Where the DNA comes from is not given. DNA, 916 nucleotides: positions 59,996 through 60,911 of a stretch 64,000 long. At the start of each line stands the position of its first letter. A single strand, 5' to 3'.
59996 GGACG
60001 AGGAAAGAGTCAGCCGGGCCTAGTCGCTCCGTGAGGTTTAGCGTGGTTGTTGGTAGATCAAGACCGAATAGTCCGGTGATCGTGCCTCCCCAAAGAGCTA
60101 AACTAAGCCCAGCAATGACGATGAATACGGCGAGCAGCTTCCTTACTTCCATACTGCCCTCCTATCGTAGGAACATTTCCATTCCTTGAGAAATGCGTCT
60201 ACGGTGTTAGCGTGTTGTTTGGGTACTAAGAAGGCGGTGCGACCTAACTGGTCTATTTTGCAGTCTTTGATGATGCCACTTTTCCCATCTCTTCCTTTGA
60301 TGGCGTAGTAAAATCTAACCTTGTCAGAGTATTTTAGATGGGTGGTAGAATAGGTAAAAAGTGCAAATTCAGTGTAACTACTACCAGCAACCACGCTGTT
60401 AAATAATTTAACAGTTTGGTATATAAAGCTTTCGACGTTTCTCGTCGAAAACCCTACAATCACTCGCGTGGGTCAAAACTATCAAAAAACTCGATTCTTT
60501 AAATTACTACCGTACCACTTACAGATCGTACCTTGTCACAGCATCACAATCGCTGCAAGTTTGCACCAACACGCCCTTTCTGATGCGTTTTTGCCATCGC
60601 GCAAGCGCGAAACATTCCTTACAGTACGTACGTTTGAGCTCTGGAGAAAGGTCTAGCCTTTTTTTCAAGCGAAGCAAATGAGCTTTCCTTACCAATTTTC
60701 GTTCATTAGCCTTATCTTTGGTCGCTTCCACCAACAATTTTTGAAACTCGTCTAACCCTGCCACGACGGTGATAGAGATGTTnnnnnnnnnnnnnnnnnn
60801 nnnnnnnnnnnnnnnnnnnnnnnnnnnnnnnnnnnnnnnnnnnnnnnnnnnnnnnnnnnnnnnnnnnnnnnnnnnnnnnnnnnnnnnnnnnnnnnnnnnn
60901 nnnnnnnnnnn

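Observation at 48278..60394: Three paralogous small basic proteins bracket giant gene 3 in one operon; paralog B carries the giant protein's own C-terminal tail motif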

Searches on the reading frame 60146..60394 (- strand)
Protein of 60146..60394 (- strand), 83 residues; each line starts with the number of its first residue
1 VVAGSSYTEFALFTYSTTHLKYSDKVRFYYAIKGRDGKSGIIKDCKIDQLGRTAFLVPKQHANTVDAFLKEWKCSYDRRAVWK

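Call 59: find_homologous_proteins(query=window:60146-60394:-, max_evalue=1e-10)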
Query window:60146-60394:- (83 aa): 9 proteins with E <= 1e-10 among 9 candidates.
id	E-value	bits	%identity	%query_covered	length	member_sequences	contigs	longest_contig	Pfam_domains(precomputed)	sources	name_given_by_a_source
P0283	6.7e-50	184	99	100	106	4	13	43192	-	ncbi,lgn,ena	-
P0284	6.4e-42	158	86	100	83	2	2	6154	-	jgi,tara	jgi:hypothetical protein|tara:strand:+ start:1375 stop:1626 length:252 start_codon:yes stop_codon:ye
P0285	5.7e-25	104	60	93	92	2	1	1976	-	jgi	jgi:hypothetical protein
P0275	2.7e-23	99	60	93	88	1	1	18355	-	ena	-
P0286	1.3e-21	94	59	88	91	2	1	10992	-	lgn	-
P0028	8.1e-20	88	58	87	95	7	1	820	-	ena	-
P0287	1.1e-19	88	56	86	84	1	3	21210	-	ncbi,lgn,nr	ncbi:hypothetical protein HY486_01095 [Candidatus Woesearchaeota archaeon]|nr:hypothetical protein [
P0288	5.2e-19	85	53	87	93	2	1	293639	-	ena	-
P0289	9.4e-18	81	60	76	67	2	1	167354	-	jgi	jgi:hypothetical protein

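Call 60: find_encoding_contigs(protein=P0284, flank=6000, max_places=3)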
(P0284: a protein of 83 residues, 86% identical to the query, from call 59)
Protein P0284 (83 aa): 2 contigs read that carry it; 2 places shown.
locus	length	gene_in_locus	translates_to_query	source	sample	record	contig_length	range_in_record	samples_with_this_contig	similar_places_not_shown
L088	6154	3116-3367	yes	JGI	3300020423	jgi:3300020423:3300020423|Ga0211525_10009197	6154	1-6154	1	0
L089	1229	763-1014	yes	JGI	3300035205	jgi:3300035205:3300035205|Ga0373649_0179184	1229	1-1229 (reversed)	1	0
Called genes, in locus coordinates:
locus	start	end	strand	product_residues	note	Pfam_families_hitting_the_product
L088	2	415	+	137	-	?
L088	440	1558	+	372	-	PF00162:PGK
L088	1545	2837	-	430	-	-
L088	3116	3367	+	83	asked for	-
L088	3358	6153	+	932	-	?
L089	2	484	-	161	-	?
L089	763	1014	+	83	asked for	-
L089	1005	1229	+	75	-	?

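Call 70: search_protein_families(library=padloc, proteins=[window:60146-60394:-], max_evalue=0.1)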
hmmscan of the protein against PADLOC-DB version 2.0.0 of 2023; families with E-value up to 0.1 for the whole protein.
window:60146-60394:- (83 aa): 0 families

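Call 71: search_protein_families(library=phrogs, proteins=[window:60146-60394:-], max_evalue=0.1)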
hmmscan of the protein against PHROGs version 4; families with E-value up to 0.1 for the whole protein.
window:60146-60394:- (83 aa): 0 families

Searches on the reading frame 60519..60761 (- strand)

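Call 50: search_protein_families(library=pfam, proteins=[window:60519-60761:-], max_evalue=0.01)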
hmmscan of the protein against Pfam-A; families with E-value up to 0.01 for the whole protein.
window:60519-60761:- (80 aa): 1 family
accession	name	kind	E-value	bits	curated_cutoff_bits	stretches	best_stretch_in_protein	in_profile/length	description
PF04032.22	Rpr2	-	7.5e-06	26.6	29.3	1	13-54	14-55/90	RNAse P Rpr2/Rpp21/SNM1 subunit domain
